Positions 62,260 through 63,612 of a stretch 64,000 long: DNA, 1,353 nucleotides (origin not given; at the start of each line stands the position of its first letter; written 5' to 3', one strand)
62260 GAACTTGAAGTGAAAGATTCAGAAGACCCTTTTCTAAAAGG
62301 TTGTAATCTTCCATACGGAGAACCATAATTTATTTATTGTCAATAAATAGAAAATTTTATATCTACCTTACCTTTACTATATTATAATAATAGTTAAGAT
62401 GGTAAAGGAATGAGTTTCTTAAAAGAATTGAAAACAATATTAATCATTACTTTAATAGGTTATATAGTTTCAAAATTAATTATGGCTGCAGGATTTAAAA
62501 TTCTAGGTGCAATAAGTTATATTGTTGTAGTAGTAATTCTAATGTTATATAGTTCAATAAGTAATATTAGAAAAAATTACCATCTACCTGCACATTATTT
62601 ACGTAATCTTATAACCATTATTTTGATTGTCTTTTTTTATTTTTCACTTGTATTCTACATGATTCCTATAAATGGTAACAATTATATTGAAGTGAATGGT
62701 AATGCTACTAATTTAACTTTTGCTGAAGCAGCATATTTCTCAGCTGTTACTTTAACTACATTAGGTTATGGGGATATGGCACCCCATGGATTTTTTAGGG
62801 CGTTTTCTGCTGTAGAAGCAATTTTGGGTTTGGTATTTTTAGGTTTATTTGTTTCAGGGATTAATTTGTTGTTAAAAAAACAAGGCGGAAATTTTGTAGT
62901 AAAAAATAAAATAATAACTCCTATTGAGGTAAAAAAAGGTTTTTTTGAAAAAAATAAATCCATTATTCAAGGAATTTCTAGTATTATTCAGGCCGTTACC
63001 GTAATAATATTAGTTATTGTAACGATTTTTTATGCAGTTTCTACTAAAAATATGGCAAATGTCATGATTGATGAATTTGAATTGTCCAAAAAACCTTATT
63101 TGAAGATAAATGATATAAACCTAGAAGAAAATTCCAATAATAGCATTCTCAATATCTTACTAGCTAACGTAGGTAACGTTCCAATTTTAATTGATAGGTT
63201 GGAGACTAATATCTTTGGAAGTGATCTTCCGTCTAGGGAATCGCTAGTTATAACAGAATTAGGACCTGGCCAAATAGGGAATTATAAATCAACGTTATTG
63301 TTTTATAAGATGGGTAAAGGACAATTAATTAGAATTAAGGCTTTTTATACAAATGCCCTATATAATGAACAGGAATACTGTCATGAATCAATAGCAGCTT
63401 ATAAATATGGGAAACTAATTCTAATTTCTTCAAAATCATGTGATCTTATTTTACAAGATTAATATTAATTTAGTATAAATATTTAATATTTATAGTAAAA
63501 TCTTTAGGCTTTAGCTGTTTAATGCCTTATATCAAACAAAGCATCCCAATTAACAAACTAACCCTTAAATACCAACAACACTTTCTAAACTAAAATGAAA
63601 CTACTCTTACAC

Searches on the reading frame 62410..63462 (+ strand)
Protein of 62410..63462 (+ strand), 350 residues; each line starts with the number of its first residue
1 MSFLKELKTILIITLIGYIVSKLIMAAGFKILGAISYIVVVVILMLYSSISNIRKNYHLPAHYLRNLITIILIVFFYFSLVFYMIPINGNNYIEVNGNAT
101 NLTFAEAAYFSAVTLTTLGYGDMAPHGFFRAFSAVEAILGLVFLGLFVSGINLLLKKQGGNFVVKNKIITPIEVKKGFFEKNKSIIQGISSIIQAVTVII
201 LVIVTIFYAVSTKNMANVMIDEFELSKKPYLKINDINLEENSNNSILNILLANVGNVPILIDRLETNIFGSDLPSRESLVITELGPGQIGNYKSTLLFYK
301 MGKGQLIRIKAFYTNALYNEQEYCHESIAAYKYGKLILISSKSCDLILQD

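Call 24: find_encoding_contigs(protein=window:62410-63462:+, flank=10000, max_places=2)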
Protein window:62410-63462:+ (350 aa): 24 contigs read that carry it; 2 places shown.
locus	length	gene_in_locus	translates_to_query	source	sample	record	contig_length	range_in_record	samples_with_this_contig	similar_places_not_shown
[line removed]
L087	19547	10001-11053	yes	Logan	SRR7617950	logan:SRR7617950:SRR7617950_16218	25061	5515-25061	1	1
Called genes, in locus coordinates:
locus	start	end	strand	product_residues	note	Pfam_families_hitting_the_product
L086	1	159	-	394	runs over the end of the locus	PF01926:MMR_HSR1, PF18128:HydF_dimer, PF18133:HydF_tetramer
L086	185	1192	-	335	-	PF04055:Radical_SAM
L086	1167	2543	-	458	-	PF04055:Radical_SAM, PF06968:BATS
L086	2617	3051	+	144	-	PF02002:TFIIE_alpha (weak), PF13412:HTH_24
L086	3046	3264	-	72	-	-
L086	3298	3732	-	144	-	PF00254:FKBP_C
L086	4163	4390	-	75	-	PF04024:PspC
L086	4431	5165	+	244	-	PF13482:RNase_H_2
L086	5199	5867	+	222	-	PF02592:Vut_1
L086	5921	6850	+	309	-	PF00106:adh_short, PF13561:adh_short_C2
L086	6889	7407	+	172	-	-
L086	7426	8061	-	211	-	PF13649:Methyltransf_25 (faint), PF05430:Methyltransf_30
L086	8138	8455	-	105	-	-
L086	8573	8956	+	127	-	-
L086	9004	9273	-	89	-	-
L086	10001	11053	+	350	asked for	PF07885:Ion_trans_2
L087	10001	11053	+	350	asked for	PF07885:Ion_trans_2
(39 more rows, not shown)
